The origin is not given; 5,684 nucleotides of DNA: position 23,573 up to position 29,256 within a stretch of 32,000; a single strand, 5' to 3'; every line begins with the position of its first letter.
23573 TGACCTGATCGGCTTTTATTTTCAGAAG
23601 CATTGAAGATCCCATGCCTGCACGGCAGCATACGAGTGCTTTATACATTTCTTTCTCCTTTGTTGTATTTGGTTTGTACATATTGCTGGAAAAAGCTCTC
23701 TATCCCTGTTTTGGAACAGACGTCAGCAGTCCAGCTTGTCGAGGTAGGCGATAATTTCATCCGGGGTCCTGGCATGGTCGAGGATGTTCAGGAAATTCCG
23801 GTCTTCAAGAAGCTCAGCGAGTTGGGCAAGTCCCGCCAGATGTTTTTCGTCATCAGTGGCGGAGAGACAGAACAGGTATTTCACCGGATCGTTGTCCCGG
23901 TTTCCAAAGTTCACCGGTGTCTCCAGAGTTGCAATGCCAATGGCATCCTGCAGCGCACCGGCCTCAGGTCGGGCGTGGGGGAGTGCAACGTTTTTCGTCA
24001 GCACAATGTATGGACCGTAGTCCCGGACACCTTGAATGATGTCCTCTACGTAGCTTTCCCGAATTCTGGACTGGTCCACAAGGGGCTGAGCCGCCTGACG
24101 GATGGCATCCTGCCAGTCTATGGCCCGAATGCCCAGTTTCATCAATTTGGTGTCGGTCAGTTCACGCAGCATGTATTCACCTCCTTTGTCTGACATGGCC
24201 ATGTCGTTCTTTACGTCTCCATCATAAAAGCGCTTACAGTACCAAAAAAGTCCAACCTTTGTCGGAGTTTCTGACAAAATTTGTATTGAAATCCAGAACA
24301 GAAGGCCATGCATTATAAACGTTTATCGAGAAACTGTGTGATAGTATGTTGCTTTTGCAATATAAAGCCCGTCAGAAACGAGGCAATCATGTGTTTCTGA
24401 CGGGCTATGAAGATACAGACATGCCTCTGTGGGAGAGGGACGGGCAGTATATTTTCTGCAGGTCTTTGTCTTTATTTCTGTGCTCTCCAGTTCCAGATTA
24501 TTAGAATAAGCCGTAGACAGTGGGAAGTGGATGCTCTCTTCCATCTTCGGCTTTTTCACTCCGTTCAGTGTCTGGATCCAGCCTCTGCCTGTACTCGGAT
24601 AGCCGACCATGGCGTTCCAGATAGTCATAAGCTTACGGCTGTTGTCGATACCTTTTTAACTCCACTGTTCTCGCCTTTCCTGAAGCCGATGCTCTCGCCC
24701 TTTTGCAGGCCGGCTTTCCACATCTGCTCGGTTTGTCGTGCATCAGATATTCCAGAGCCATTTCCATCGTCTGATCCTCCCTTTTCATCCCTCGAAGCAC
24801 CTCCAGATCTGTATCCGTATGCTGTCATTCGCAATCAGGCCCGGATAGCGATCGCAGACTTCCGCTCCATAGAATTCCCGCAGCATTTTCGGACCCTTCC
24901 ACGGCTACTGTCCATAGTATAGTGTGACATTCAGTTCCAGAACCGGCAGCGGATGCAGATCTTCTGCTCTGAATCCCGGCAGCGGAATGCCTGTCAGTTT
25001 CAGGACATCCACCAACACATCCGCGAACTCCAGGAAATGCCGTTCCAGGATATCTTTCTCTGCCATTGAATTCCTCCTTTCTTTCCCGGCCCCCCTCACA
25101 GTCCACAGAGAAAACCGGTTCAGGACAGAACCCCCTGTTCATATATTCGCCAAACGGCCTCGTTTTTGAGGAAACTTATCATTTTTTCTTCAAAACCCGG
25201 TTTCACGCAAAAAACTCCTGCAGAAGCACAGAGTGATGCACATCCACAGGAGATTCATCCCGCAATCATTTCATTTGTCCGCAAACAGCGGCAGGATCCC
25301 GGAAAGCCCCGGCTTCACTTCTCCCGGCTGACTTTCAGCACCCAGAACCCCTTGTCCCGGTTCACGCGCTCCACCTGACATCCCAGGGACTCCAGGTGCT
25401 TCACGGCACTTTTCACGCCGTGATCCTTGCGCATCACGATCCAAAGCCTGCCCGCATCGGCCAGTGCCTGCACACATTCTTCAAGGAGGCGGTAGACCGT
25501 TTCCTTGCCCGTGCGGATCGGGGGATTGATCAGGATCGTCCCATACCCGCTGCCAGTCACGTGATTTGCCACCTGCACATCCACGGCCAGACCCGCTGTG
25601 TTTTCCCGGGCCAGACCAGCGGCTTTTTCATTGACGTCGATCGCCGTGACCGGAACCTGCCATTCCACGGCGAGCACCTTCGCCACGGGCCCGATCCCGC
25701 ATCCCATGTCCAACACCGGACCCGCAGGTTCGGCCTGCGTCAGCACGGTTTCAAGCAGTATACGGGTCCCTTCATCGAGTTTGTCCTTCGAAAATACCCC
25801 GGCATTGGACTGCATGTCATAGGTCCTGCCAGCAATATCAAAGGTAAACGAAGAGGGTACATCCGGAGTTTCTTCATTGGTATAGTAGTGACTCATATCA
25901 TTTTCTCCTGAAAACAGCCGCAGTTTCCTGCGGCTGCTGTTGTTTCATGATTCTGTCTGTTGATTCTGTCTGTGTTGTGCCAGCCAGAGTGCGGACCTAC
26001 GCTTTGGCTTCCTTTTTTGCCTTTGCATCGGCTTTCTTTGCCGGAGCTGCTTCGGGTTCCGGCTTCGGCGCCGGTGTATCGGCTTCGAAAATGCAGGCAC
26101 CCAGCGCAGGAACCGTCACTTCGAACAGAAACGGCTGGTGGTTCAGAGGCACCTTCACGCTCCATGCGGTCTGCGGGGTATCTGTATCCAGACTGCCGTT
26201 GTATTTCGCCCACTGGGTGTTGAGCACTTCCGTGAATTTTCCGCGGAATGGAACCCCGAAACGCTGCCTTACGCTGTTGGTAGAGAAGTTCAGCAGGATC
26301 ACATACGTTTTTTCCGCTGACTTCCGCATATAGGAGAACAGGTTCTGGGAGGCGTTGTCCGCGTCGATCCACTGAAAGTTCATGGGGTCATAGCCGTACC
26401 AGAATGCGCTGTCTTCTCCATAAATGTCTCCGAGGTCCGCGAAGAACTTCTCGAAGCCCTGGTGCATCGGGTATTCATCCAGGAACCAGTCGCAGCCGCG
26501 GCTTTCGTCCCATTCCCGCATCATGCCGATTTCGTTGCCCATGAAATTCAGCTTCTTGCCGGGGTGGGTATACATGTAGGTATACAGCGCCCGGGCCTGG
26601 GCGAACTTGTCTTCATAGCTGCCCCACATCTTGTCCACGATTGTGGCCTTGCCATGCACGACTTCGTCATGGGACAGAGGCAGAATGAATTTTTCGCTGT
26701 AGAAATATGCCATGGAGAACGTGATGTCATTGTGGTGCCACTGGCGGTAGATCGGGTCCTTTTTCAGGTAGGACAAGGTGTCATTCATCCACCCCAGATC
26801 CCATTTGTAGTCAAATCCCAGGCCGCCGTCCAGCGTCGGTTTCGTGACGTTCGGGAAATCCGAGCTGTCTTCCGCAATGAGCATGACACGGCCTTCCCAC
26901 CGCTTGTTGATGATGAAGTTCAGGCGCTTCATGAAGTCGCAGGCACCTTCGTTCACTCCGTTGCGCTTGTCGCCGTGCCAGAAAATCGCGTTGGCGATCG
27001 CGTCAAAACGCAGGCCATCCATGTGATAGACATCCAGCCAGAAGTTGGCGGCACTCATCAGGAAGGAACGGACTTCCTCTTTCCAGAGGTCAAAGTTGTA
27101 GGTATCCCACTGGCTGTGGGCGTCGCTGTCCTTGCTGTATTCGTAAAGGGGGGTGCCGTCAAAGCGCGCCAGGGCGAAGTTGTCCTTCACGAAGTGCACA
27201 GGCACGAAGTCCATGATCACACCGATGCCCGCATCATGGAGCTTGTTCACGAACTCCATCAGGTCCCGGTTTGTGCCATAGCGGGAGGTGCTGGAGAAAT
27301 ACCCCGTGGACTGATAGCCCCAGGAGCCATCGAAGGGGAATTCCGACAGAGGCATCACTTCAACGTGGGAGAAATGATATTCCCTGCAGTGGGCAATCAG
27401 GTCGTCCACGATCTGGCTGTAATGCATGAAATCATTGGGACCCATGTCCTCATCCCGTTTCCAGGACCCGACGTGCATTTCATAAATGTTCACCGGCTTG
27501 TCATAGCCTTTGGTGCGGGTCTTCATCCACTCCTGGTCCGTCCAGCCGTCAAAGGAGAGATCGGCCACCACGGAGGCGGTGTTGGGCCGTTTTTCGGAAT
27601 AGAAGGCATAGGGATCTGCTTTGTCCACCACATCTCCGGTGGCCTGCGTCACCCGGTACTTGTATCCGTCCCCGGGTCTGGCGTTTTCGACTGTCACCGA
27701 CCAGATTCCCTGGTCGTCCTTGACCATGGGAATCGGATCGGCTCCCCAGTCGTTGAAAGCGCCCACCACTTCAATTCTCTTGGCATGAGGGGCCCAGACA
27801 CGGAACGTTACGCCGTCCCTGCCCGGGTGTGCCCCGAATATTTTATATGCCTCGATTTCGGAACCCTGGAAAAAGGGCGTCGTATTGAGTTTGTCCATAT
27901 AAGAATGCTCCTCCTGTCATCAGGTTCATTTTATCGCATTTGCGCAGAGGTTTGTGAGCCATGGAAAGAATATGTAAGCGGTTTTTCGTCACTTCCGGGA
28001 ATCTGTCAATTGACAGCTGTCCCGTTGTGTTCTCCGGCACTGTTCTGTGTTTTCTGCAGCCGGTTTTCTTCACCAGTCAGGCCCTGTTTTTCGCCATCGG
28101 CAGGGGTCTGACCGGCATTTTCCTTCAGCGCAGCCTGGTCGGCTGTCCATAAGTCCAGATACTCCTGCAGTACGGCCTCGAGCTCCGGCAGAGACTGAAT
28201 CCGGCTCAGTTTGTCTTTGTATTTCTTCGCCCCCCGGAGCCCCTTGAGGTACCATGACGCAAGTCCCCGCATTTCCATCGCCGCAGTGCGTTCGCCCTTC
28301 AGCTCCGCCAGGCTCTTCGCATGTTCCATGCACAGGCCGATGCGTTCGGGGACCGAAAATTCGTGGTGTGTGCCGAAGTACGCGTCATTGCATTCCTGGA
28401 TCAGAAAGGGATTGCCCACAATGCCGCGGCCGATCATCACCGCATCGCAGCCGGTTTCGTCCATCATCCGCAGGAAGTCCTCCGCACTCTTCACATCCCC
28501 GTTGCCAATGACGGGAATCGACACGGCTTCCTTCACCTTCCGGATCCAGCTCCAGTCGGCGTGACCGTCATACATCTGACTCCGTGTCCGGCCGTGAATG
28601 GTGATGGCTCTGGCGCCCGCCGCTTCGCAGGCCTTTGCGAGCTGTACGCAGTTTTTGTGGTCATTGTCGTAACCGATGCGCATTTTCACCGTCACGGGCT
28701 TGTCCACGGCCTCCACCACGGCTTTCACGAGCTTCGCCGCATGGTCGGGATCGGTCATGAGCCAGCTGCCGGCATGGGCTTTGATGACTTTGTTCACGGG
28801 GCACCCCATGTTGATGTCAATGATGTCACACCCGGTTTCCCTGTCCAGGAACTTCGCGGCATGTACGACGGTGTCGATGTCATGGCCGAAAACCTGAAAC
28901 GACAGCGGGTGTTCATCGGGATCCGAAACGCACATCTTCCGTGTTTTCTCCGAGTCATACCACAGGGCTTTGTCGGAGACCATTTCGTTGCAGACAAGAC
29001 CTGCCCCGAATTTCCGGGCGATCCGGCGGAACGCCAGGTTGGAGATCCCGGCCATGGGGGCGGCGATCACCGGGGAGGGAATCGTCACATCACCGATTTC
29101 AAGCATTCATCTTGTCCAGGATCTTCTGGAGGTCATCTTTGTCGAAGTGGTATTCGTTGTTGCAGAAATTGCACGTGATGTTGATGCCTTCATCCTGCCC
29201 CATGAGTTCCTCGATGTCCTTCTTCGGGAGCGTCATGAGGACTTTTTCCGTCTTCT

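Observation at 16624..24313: Ula-type PTS fused to three different pyruvate-aldolase families and a KpsF-like isomerase: candidate uncharacterised ulosonic-acid catabolic operon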

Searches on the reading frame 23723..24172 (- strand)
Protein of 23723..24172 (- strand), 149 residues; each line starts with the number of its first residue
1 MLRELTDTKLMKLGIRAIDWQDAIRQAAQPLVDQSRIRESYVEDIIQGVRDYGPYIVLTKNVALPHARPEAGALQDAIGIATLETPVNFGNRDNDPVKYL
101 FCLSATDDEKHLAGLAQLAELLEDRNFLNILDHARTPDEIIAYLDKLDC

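Call 3: search_protein_families(library=pfam, proteins=[window:23723-24172:-], max_evalue=0.01)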
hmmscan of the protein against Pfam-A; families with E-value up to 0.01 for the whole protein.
window:23723-24172:- (149 aa): 1 family
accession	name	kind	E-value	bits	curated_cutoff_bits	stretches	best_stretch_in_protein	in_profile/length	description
PF00359.27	PTS_EIIA_2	-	4.2e-35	121.3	27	1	6-146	3-143/144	Phosphoenolpyruvate-dependent sugar phosphotransferase system, EIIA 2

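Call 4: search_protein_families(library=ncbifam, proteins=[window:23723-24172:-], max_evalue=0.01)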
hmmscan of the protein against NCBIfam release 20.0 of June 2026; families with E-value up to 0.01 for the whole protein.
window:23723-24172:- (149 aa): 11 families
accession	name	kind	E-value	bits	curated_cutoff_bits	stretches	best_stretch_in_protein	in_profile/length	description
NF007694.0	PRK10372.1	equivalog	2.5e-27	95.9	187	1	5-146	7-149/154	PTS ascorbate transporter subunit IIA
NF007358.0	PRK09854.1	equivalog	5.8e-24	84.9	192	1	16-136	17-136/147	PTS mannitol transporter subunit IIA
TIGR00848.1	fruA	subfamily_domain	1.6e-12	47.4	103.5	1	7-129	3-127/129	fructose PTS transporter subunit IIA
NF008319.0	PRK11109.1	equivalog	1.3e-10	41.1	302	1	11-144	9-139/376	fused PTS fructose transporter subunit IIA/HPr protein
NF007293.0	PRK09765.1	equivalog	3e-10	39.3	763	1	2-146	4-151/639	PTS 2-O-a-mannosyl-D-glycerate transporter subunit IIABC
NF011663.0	PRK15083.1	subfamily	2.2e-09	36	589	1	11-145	502-635/639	PTS mannitol transporter subunit IICBA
NF008145.0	PRK10896.1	equivalog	5.1e-08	32.8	221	1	59-141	66-150/161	PTS IIA-like nitrogen regulatory protein PtsN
TIGR01419.1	nitro_reg_IIA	equivalog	7.3e-08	32.4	138.7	1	60-143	60-142/145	PTS IIA-like nitrogen regulatory protein PtsN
NF010351.0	PRK13779.1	equivalog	2.6e-05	23.3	766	1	11-142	9-137/503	bifunctional PTS system fructose-specific transporter subunit IIA/HPr protein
NF007389.0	PRK09913.1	equivalog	0.00093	19.2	151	1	58-145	56-143/148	PTS fructose transporter subunit IIA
NF007236.0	PRK09665.1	equivalog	0.003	17.3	139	1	10-131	5-129/150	PTS galactitol transporter subunit IIA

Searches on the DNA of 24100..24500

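Call 57: search_rna_families(source=window, start=24100, end=24500, threshold=evalue, max_evalue=1)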
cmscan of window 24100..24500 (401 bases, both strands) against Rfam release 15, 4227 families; matches with E-value up to 1: 2.
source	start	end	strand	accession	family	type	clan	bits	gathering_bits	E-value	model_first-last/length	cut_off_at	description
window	24181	24205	-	RF03128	L31-Coriobacteria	Cis-reg; leader;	CL00118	19.2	33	0.97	1-33/33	no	L31-Coriobacteria ribosomal protein leader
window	24424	24479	-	RF01144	sR17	Gene; snRNA; snoRNA; CD-box;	-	14.9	36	0.44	1-55/55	no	Small nucleolar RNA sR17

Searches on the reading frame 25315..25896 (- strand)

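Call 69: search_protein_families(library=pfam, proteins=[window:25315-25896:-], max_evalue=0.0001)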
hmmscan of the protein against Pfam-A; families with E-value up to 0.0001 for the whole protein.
window:25315-25896:- (193 aa): 4 families
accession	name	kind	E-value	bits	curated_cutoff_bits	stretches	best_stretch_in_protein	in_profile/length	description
PF05175.20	MTS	-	1.9e-30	106.2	23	1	27-188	3-170/170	Methyltransferase small domain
PF13649.12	Methyltransf_25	-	6.7e-07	30.3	27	1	61-111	1-54/97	Methyltransferase domain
PF13489.12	Methyltransf_23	-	1.4e-05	25.3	27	1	50-102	15-61/164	Methyltransferase domain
PF08241.18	Methyltransf_11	-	9.2e-05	23.4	21.2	0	62-110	1-49/95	Methyltransferase domain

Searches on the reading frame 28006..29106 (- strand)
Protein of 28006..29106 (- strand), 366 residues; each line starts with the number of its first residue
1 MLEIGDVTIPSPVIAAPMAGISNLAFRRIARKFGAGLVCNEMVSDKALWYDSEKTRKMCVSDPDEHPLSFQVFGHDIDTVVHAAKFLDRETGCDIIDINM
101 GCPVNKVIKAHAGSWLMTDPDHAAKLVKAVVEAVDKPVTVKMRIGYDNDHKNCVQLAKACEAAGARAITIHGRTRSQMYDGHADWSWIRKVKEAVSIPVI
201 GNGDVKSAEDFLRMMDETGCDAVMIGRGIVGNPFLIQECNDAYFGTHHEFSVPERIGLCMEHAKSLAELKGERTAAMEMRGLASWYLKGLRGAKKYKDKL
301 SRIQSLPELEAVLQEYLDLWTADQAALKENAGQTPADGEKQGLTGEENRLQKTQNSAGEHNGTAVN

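Call 69: search_protein_families(library=pfam, proteins=[window:28006-29106:-], max_evalue=0.0001)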
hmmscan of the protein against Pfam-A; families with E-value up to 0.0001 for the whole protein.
window:28006-29106:- (366 aa): 4 families
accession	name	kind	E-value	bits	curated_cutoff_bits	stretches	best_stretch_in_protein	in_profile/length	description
PF01207.24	Dus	-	6.3e-98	328.1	20.4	1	15-315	2-305/311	Dihydrouridine synthase (Dus)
PF01180.27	DHO_dh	-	6.8e-09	35.8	27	0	64-146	93-168/291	Dihydroorotate dehydrogenase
PF00977.27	His_biosynth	-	2.9e-06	27.3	23.6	1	111-227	100-220/228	Histidine biosynthesis protein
PF13714.12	PEP_mutase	-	3.2e-05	24.1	31.5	1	120-195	54-132/240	Phosphoenolpyruvate phosphomutase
